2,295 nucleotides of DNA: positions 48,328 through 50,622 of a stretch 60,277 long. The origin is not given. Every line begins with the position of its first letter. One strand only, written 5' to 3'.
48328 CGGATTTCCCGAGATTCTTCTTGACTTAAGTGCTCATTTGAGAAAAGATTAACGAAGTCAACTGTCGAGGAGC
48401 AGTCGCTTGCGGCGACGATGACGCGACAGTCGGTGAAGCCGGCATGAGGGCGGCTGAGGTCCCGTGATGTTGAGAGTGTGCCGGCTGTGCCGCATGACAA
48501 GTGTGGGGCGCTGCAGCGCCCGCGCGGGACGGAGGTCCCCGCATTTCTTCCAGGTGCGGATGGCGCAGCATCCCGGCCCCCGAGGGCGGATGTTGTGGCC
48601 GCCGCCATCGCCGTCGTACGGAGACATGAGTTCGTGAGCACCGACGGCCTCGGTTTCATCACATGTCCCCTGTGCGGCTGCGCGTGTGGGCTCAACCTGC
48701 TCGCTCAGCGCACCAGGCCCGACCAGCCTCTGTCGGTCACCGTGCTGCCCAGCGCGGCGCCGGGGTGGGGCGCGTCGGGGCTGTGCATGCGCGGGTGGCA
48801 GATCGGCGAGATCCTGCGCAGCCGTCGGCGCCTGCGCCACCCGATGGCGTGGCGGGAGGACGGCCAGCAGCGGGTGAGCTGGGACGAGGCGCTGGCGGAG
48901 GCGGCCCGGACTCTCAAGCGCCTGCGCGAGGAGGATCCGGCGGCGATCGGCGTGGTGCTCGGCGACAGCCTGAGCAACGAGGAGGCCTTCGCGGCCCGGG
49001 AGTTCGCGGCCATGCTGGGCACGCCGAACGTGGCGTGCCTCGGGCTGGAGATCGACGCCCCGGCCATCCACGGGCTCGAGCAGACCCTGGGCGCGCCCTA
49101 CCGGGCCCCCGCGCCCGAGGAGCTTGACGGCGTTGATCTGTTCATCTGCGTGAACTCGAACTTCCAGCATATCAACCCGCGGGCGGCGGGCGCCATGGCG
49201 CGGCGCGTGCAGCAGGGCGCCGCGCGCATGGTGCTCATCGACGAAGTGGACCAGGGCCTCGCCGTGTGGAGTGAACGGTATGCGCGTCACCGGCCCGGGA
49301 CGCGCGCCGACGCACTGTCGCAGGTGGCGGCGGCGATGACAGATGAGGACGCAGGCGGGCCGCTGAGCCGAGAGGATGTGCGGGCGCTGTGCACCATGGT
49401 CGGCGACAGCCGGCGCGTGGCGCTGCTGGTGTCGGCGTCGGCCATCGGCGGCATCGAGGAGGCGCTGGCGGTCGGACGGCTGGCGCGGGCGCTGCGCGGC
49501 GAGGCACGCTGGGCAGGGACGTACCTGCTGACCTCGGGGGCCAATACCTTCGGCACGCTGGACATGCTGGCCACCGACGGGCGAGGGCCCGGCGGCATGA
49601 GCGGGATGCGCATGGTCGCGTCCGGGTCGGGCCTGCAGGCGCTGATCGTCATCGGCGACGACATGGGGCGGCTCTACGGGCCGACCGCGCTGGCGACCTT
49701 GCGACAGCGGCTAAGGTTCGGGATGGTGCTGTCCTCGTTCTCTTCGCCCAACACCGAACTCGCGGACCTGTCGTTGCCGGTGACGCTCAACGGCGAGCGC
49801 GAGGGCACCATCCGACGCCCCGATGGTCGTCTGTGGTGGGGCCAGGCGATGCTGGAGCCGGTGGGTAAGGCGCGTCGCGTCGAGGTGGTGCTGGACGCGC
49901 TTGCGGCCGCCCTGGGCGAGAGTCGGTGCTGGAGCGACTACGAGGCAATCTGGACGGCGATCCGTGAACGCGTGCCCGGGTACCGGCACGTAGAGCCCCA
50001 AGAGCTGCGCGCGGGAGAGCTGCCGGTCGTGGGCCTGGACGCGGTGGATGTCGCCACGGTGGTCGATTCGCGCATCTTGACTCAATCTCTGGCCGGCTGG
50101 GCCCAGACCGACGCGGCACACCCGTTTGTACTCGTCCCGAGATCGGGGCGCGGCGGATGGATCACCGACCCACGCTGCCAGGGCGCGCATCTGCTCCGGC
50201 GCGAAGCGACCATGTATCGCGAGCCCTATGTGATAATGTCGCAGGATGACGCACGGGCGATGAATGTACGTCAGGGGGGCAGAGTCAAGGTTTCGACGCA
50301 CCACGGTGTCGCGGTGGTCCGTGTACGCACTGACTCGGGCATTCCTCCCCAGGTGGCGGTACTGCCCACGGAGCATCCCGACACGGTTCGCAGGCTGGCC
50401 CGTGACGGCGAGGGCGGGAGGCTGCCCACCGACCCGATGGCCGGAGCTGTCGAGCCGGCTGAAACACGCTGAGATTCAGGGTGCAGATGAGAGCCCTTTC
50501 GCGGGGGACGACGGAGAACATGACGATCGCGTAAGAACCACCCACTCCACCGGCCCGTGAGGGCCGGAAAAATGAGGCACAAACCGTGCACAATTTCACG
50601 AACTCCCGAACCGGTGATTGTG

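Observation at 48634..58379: Chimeric energy-converting [NiFe]-hydrogenase operon: Hyc-type membrane core plus sulfhydrogenase beta/gamma-like NAD(P)H module plus a dead FdhH-like subunit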

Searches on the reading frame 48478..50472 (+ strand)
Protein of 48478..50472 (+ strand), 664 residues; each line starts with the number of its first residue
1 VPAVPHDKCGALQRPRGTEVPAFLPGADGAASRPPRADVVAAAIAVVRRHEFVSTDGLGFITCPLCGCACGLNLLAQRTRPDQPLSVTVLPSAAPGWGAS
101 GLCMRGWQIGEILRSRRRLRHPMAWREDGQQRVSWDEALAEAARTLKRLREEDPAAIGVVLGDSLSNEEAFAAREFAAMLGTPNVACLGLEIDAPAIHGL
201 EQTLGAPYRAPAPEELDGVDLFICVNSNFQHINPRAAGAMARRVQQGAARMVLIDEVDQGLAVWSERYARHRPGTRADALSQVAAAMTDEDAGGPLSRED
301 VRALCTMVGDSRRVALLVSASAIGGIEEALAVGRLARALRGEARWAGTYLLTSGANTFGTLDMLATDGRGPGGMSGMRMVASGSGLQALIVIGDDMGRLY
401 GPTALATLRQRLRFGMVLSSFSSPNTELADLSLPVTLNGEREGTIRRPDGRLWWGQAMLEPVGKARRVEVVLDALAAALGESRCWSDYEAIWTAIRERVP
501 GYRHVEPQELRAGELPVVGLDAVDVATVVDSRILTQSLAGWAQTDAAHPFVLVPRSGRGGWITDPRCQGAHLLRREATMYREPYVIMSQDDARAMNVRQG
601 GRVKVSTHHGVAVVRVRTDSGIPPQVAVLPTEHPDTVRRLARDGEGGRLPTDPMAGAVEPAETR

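Call 3: search_protein_families(library=pfam, proteins=[window:48478-50472:+], max_evalue=0.01)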
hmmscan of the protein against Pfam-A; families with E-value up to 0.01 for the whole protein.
window:48478-50472:+ (664 aa): 2 families
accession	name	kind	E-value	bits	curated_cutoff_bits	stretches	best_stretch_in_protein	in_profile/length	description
PF00384.28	Molybdopterin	-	3.2e-17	63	24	1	118-475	1-350/353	Molybdopterin oxidoreductase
PF01568.27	Molydop_binding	-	5.2e-10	39.8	26.8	1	577-645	25-88/110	Molydopterin dinucleotide binding domain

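Call 4: search_protein_families(library=ncbifam, proteins=[window:48478-50472:+], max_evalue=0.01)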
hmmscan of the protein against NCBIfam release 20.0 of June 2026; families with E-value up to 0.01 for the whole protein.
window:48478-50472:+ (664 aa): 16 families
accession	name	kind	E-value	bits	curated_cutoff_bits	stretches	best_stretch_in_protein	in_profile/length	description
TIGR01591.1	Fdh-alpha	equivalog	3.4e-36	124.6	666.25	2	62-290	2-226/672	formate dehydrogenase subunit alpha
TIGR01973.1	NuoG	equivalog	6.4e-24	84.7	470.05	1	113-474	264-605/606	NADH-quinone oxidoreductase subunit NuoG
NF047855.1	AssmNtatRedNasC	equivalog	1.8e-19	69.5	1100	2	62-290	24-251/708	assimilatory nitrate reductase catalytic subunit NasC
NF005895.0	PRK07860.1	equivalog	1.5e-14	53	802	1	115-495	288-674/811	NADH-quinone oxidoreductase subunit G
TIGR01701.1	Fdhalpha-like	subfamily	7.8e-14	50.8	582.15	1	113-255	94-234/744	FdhF/YdeP family oxidoreductase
NF041783.2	mnquin_red_QrcB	equivalog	8.7e-12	44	440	2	407-633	426-652/695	menaquinone reductase molybdopterin-binding-like subunit QrcB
NF041323.1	Nitr_red_NasA_Halo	equivalog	2.8e-10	39.4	1000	1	103-291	37-225/673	assimilatory nitrate reductase NasA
TIGR01706.1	NAPA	equivalog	2.4e-09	36.1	930.55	1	62-236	46-224/830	periplasmic nitrate reductase subunit alpha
NF010055.0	PRK13532.1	equivalog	2.6e-08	32.6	904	1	62-235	46-223/830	nitrate reductase catalytic subunit NapA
NF007406.0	PRK09939.1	equivalog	1.7e-05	23.2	1473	1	117-260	107-250/759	acid resistance putative oxidoreductase YdeP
TIGR01553.1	formate-DH-alph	equivalog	0.00012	20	814.2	1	61-280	47-282/1009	formate dehydrogenase-N subunit alpha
NF012032.0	PRK15488.1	equivalog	0.00083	17.5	694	1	43-185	28-167/759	thiosulfate reductase PhsA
TIGR02166.1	dmsA_ynfE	subfamily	0.0016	16.5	777.7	0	103-157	89-148/794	DMSO/selenate family reductase complex A subunit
TIGR03129.1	one_C_dehyd_B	equivalog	0.0027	16.3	327.8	0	100-148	27-75/421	formylmethanofuran dehydrogenase subunit B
TIGR03479.1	DMSO_red_II_alp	subfamily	0.0074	14.4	984.75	0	103-238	105-244/913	molybdopterin-dependent oxidoreductase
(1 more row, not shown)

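Call 26: search_solved_structures(query=window:48634-50472:+, max_evalue=0.00001, show_alignments=3)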
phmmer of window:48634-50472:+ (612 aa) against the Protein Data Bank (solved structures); distinct sequences matched with E-value up to 0.00001: 17.
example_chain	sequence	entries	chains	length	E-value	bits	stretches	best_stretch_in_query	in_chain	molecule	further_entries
7qv7_S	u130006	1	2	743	4.5e-18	68.2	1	9-203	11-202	Hydrogen dependent carbon dioxide reductase subunit FdhF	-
7bkb_D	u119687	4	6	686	7.4e-17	64.2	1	9-225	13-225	Formate dehydrogenase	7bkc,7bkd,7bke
8rqz_C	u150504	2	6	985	2.8e-16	62.3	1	10-234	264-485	Probable oxidoreductase YjgC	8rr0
9gzq_A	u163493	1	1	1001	3e-16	62.2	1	10-234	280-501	Probable oxidoreductase YjgC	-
1aa6_A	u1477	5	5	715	3.4e-16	62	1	10-203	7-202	FORMATE DEHYDROGENASE H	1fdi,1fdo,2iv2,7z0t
9t1s_L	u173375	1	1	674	1.2e-15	60.3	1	10-237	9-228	formate dehydrogenase (coenzyme F420)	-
9wxb_B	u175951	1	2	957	8.3e-14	54.1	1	9-228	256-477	Formate dehydrogenase alpha subunit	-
6tg9_A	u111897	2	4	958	4.8e-13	51.6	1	9-208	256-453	Formate dehydrogenase subunit alpha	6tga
8oh5_C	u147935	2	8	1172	6e-13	51.3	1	10-425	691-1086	Formate dehydrogenase-O, major subunit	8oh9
9vap_A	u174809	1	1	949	2.1e-12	49.5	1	45-224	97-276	Formate dehydrogenase molybdopterin-binding subunit FdhA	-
7vw6_A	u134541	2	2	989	5.5e-11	44.8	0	80-230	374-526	Formate dehydrogenase | Tungsten-containing formate dehydrogenase alpha subunit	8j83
7e5z_A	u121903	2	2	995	5.6e-11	44.8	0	80-230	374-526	Formate dehydrogenase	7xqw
3ml1_A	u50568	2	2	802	1.5e-09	40.1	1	10-202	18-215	Periplasmic nitrate reductase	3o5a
2jim_A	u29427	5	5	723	9.2e-09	37.5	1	11-243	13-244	PERIPLASMIC NITRATE REDUCTASE | PROTEIN (PERIPLASMIC NITRATE REDUCTASE)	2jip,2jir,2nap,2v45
2jio_A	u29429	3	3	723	1.1e-08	37.2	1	11-243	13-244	PERIPLASMIC NITRATE REDUCTASE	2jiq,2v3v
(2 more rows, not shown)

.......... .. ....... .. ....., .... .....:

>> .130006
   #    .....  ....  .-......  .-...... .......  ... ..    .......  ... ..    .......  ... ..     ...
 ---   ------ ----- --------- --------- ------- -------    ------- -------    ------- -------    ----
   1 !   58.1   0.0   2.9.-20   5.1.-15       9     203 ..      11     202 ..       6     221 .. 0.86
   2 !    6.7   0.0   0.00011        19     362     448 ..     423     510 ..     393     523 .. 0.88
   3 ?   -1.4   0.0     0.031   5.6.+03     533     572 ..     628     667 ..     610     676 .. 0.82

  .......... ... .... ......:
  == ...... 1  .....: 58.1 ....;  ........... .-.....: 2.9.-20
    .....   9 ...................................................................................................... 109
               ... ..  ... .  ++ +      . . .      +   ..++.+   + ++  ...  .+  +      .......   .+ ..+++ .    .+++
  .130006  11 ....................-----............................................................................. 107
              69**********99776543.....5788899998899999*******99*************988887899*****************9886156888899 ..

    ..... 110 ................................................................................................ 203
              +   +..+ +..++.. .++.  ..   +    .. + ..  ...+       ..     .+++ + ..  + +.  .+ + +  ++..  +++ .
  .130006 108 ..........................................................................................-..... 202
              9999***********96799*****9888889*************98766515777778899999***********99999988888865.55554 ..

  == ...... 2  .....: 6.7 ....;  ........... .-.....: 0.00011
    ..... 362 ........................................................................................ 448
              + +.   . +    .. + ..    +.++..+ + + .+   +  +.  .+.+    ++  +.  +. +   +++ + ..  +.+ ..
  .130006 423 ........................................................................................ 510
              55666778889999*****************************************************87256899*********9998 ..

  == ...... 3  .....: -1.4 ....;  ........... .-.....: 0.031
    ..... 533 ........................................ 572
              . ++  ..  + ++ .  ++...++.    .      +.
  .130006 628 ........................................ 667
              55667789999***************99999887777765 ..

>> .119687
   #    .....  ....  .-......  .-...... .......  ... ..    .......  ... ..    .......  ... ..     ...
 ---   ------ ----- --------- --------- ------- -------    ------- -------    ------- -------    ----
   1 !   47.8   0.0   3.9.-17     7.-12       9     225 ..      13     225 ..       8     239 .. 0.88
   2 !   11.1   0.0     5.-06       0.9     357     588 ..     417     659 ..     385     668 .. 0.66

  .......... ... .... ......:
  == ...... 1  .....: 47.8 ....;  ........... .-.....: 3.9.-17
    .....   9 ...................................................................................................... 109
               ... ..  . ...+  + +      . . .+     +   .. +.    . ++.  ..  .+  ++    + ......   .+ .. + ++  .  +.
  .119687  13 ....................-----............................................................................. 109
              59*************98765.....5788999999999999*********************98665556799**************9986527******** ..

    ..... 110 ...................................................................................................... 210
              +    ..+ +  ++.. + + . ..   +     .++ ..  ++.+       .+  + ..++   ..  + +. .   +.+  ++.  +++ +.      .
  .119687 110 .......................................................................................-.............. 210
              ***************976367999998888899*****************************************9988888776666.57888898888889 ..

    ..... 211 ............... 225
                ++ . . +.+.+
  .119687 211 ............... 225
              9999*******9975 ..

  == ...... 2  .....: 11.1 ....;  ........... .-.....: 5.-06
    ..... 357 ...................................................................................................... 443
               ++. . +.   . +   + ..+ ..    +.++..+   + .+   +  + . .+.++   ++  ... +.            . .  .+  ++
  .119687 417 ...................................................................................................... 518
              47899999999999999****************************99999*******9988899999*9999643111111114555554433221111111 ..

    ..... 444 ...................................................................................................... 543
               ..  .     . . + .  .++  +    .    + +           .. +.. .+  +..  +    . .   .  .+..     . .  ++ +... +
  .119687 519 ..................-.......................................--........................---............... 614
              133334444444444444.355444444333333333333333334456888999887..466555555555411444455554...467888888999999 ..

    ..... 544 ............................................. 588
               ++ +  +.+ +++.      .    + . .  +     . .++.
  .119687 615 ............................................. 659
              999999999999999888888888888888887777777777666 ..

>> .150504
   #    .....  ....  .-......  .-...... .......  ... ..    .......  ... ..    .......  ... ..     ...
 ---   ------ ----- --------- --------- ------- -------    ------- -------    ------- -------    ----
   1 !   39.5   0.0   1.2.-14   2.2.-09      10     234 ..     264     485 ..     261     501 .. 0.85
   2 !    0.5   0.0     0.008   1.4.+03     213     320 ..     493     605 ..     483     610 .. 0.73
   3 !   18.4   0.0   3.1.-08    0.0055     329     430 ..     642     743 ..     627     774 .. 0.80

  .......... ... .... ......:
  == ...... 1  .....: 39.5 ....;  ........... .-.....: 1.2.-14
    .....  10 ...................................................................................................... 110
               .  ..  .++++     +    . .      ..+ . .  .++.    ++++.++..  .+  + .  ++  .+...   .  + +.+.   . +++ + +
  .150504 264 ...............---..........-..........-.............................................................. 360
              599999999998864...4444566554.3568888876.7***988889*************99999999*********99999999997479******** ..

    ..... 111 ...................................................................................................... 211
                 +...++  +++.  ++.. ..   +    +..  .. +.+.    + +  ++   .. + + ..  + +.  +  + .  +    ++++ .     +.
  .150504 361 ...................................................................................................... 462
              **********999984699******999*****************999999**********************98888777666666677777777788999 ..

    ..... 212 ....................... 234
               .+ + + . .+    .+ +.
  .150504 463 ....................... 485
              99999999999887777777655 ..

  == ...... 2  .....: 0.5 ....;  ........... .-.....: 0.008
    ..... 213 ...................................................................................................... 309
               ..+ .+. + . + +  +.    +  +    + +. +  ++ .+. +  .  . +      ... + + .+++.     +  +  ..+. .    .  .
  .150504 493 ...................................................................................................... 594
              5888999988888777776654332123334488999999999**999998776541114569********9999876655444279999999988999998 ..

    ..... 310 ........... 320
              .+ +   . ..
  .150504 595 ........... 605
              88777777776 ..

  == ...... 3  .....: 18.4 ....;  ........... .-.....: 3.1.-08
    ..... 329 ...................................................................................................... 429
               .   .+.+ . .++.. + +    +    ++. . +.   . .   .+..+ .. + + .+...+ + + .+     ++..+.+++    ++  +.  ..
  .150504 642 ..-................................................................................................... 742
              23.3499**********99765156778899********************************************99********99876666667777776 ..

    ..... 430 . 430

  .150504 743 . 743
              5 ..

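Call 67: find_homologous_proteins(query=window:48634-50472:+, max_evalue=1e-10)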
Query window:48634-50472:+ (612 aa): 31 proteins with E <= 1e-10 among 8000 candidates.
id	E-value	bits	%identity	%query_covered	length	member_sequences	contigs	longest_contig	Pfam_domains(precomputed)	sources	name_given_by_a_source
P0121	0.0e+0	1366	100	100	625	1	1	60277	PF00384.28,PF01568.28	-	-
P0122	0.0e+0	1062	78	100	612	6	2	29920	PF00384.28,PF01568.28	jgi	-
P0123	0.0e+0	1044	75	100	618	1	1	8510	PF00384.28,PF01568.28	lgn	-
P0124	0.0e+0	1020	75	100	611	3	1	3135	PF00384.28,PF01568.28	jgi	-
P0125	5.7e-293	991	73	100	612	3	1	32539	PF00384.28,PF01568.28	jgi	-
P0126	7.5e-279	944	70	100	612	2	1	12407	PF00384.28,PF01568.28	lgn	-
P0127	1.1e-269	914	67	100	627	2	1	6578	PF00384.28,PF01568.28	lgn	-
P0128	2.5e-267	906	67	100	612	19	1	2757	PF00384.28,PF01568.28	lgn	-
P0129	6.7e-252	855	63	100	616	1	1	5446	PF00384.28,PF01568.28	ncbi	-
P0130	2.4e-248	844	62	100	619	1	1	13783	PF00384.28,PF01568.28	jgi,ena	-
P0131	2.5e-241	820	61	100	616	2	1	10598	PF00384.28,PF01568.28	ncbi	ncbi:MAG: molybdopterin oxidoreductase family protein [Armatimonadota bacterium]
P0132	4.2e-239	813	62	99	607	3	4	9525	PF00384.28,PF01568.28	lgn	-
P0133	4.1e-237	807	64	92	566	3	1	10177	PF00384.28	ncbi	ncbi:MAG: molybdopterin oxidoreductase family protein, partial [Armatimonadota bacterium]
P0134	5.7e-237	806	60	100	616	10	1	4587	PF00384.28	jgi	-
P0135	7.1e-237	806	62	97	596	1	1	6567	PF00384.28,PF01568.28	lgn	-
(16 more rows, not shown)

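Call 76: predict_structure(alignment_id=A2)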
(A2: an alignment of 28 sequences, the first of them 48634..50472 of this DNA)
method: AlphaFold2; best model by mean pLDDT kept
length: 612 residues; sequences in the alignment: 28
mean_pLDDT: 82.7   pTM: 0.87
mean pLDDT of the five models: 82.7, 81.9, 81.7, 80.8, 78.6
residues with pLDDT >= 90: 313; 70-90: 187; 50-70: 56; < 50: 56
segments of 3 or more residues with pLDDT < 50: 1-10, 19-24, 37-50, 507-527
pLDDT, mean of each block of 10 residues (from residue 1): 42 50 59 55 39 60 82 90 97 97 96 93 97 92 93 89 85 68 66 88 81 89 93 88 93 95 88 90 92 89 88 93 87 93 75 87 91 86 88 90 84 96 97 95 97 91 89 92 81 94 58 30 44 92 92 94 88 88 84 63 91 46
secondary structure, 60 per line:
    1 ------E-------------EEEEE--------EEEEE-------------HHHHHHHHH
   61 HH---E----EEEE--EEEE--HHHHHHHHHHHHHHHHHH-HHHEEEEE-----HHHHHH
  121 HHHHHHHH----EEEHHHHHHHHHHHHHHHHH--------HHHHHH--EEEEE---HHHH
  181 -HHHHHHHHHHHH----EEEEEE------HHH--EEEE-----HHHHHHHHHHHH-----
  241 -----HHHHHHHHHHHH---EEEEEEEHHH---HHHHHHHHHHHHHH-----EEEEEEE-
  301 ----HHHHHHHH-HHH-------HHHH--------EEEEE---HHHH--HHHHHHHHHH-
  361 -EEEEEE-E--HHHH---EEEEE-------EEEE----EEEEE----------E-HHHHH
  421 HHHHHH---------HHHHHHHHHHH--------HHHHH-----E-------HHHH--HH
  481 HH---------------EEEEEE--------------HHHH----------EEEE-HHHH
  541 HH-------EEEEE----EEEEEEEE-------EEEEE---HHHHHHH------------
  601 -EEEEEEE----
elements in order: E21-25 E34-38 H52-62 E71-74 E77-80 H83-100 E105-109 H115-128 E133-135 H136-152 H161-166 E169-173 H177-180 H182-193 E198-203 E215-218 H224-235 H246-257 E261-267 H274-287 E293-299 H305-312 H324-327 E336-340 H344-347 H350-359 E362-367 H372-375 E379-383 E391-394 E399-403 H416-426 H436-446 H455-459 H473-476 H479-482 E498-503 H518-521 E532-535 H537-542 E550-554 E559-566 E574-578 H582-588 E602-608
